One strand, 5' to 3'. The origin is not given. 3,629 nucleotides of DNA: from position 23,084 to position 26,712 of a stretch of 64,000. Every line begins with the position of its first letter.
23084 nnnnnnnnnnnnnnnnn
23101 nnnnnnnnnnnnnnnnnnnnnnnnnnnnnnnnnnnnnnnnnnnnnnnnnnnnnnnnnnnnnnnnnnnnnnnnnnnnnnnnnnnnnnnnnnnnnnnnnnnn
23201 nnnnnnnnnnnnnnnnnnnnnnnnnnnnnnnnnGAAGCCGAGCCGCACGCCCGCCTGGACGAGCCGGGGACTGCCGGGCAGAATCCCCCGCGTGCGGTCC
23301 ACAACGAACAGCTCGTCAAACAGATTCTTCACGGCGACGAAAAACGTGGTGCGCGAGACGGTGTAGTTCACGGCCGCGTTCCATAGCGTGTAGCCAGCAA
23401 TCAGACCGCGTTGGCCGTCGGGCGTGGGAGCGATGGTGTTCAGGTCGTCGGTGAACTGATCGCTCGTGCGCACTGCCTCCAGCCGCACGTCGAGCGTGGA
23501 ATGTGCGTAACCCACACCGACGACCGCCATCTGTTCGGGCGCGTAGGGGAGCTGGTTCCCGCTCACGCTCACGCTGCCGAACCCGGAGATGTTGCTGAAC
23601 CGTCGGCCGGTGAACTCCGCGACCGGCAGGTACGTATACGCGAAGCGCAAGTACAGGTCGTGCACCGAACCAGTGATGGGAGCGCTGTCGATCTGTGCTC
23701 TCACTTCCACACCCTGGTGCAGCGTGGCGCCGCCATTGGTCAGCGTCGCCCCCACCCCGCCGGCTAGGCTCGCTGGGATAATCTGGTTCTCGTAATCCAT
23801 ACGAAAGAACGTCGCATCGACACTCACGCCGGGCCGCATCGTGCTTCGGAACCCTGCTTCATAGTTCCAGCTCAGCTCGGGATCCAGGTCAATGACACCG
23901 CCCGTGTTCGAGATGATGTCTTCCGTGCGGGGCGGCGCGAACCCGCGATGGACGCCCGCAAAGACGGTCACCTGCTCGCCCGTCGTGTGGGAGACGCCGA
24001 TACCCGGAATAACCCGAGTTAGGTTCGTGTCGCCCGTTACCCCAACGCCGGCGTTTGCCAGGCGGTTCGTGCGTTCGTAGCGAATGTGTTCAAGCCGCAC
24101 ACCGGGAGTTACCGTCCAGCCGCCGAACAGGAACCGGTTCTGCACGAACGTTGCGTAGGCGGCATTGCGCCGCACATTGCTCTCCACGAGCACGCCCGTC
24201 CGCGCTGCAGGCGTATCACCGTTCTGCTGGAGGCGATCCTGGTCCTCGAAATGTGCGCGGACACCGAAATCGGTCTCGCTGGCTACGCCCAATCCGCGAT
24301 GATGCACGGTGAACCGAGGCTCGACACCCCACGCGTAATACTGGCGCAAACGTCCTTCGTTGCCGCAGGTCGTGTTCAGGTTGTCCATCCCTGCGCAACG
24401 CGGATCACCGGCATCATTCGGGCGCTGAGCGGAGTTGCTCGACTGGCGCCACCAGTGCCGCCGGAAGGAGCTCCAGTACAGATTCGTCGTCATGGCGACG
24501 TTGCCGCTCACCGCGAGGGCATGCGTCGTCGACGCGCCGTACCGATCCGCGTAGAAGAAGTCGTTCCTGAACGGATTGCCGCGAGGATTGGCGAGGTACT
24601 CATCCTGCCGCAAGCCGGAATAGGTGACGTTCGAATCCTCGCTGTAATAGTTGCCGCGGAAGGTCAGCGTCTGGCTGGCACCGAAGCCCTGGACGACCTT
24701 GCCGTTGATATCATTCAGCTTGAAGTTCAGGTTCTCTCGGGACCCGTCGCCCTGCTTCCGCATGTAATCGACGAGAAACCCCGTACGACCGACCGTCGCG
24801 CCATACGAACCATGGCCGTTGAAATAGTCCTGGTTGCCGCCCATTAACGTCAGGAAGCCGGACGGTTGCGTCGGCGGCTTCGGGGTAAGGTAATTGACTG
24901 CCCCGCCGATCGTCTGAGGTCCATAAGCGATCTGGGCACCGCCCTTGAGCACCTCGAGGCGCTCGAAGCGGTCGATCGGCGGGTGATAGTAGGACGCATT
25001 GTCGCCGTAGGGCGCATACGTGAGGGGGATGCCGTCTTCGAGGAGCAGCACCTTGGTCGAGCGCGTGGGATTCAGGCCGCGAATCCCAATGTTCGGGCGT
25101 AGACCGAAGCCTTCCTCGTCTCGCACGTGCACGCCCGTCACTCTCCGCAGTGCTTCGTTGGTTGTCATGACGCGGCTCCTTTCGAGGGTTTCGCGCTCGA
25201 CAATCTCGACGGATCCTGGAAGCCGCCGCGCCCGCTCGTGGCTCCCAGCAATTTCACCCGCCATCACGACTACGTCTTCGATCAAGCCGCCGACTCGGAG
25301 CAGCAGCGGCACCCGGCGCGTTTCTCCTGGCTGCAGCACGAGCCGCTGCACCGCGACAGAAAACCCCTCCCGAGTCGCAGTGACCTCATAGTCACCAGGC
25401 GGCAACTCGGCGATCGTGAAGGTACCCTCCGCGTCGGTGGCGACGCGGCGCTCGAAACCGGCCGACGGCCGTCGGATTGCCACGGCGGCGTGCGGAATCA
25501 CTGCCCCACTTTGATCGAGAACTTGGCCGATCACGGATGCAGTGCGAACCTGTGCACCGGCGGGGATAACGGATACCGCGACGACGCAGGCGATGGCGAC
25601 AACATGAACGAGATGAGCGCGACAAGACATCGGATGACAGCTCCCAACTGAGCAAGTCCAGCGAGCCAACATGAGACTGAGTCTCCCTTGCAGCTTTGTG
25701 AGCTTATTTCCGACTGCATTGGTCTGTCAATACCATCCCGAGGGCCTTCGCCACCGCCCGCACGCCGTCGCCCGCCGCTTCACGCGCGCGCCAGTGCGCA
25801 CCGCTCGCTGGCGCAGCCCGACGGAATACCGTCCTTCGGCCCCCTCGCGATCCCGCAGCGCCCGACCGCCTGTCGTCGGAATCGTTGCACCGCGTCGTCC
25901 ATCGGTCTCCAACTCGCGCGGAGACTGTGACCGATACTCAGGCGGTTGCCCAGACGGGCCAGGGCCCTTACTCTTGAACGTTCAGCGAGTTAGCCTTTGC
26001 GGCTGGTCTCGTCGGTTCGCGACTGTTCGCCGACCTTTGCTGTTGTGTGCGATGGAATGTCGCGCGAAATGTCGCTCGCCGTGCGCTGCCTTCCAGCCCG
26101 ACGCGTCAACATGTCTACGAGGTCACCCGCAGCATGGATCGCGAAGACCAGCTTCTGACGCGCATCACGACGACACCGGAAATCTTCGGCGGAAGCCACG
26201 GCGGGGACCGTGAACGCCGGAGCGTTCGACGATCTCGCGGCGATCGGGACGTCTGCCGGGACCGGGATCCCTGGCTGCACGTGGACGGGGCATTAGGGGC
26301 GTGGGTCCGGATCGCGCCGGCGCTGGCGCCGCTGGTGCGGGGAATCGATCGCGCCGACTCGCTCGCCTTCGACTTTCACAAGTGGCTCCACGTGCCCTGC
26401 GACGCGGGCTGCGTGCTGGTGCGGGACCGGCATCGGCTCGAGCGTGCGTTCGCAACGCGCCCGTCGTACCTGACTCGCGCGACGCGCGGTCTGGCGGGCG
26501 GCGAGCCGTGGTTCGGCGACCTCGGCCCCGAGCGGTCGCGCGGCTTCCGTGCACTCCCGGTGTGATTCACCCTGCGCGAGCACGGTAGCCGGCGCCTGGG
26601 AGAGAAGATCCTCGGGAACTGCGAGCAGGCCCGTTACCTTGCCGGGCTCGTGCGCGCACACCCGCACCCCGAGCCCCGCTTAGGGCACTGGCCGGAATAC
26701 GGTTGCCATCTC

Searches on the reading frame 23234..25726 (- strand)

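Call 34: search_protein_families(library=pfam, proteins=[window:23234-25726:-], max_evalue=0.00001)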
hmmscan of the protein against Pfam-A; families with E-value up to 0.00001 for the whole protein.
window:23234-25726:- (831 aa): 4 families
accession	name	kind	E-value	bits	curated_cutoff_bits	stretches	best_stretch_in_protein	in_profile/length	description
PF00593.30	TonB_dep_Rec_b-barrel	-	1.2e-43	151.1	27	1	350-802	11-436/436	TonB dependent receptor-like, beta-barrel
PF07715.20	Plug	-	2.1e-20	73.7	23.9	1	166-276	2-107/107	TonB-dependent Receptor Plug Domain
PF13620.12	CarboxypepD_reg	-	4.1e-19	69.2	32.3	1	65-139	2-77/82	Carboxypeptidase regulatory-like domain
PF13715.12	CarbopepD_reg_2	-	3.1e-07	30.8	32.2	1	67-154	3-88/88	CarboxypepD_reg-like domain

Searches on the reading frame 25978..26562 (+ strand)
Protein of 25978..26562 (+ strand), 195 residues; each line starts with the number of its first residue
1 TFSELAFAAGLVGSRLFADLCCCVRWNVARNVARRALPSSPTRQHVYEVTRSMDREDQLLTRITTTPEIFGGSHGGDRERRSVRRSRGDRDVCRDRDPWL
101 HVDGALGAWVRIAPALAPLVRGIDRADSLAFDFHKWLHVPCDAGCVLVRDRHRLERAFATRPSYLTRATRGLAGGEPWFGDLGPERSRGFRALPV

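Call 41: search_protein_families(library=pfam, proteins=[window:25978-26562:+], max_evalue=0.0001)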
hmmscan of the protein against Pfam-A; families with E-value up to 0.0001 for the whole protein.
window:25978-26562:+ (195 aa): 1 family
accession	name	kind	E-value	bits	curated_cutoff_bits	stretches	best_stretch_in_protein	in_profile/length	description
PF00282.25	Pyridoxal_deC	-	9e-20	71.2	27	1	91-174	222-305/375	Pyridoxal-dependent decarboxylase conserved domain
